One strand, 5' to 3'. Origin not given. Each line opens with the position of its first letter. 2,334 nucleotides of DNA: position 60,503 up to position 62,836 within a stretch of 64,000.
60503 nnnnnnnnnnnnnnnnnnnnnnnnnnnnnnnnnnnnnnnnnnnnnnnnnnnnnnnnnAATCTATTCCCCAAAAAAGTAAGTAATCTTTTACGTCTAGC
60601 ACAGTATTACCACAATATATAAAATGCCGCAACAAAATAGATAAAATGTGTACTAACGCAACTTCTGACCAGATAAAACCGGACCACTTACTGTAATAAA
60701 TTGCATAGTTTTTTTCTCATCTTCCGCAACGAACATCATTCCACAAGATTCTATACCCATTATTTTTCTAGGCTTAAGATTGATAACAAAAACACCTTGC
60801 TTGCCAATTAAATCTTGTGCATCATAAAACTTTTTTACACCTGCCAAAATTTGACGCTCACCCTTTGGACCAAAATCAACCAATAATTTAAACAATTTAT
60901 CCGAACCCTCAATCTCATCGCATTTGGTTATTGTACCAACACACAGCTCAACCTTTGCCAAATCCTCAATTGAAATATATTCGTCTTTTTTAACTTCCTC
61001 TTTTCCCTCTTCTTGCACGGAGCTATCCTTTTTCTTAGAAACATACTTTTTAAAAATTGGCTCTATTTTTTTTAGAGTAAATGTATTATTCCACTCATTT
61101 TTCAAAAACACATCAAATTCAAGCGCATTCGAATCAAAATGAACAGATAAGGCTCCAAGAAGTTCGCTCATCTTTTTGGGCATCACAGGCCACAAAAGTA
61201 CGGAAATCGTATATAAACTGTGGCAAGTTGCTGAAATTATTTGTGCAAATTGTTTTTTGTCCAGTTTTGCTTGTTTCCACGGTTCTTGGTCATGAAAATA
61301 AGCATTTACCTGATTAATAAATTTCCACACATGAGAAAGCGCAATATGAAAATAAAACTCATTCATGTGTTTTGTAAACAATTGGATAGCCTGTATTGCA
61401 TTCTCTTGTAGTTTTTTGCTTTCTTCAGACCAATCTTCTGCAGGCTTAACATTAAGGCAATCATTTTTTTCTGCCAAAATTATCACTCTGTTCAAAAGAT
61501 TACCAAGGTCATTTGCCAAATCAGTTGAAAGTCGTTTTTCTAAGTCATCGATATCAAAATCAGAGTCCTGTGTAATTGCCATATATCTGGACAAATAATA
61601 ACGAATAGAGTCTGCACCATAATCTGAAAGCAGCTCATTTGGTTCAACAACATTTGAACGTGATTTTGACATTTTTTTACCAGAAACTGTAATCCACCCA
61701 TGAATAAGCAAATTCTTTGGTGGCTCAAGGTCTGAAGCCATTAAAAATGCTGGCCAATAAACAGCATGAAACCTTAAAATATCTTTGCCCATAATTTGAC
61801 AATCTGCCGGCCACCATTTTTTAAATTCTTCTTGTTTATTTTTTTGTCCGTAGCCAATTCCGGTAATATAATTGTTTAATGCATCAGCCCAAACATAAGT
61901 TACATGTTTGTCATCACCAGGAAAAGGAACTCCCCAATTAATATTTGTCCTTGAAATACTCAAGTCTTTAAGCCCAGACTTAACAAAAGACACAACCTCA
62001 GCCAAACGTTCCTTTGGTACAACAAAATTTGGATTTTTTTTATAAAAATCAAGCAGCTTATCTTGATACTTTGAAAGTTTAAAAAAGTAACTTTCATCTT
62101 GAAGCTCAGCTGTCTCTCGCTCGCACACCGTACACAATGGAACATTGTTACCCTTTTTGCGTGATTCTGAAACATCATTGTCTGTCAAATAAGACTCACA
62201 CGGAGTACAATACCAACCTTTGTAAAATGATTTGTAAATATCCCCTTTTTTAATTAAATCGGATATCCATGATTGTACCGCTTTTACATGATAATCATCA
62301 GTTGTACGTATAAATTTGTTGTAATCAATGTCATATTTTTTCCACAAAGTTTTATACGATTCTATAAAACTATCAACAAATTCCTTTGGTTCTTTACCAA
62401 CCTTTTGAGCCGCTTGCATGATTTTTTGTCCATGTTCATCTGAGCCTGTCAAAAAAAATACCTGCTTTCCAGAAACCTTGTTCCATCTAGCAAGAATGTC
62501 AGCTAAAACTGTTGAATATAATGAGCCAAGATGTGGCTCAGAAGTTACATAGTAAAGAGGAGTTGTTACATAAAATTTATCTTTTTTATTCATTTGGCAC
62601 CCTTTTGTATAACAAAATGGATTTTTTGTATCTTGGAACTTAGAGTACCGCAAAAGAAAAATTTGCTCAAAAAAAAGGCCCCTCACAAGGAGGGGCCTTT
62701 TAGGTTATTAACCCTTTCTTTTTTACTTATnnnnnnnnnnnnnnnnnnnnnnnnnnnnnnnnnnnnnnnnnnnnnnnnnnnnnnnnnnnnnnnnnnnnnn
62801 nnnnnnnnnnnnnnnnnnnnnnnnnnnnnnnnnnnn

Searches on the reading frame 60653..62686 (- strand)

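Call 89: search_protein_families(library=pfam, proteins=[window:60653-62686:-], max_evalue=0.00001)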
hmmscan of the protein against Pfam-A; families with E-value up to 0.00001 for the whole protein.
window:60653-62686:- (677 aa): 5 families
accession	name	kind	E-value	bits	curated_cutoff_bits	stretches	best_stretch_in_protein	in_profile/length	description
PF09334.17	tRNA-synt_1g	-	4.3e-109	365.3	20.1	1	38-401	1-390/391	tRNA synthetases class I (M)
PF00133.28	tRNA-synt_1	-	2e-35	122.8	22.7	2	25-256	13-244/414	tRNA synthetases class I (I, L, M and V)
PF01588.26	tRNA_bind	-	4.6e-21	75.2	27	1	582-674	2-95/96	Putative tRNA binding domain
PF01406.26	tRNA-synt_1e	-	5.6e-16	59.2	27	1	34-153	8-124/301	tRNA synthetases class I (C) catalytic domain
PF19303.5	Anticodon_3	-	4.7e-06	27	23.5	1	417-518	5-106/152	Anticodon binding domain of methionyl tRNA ligase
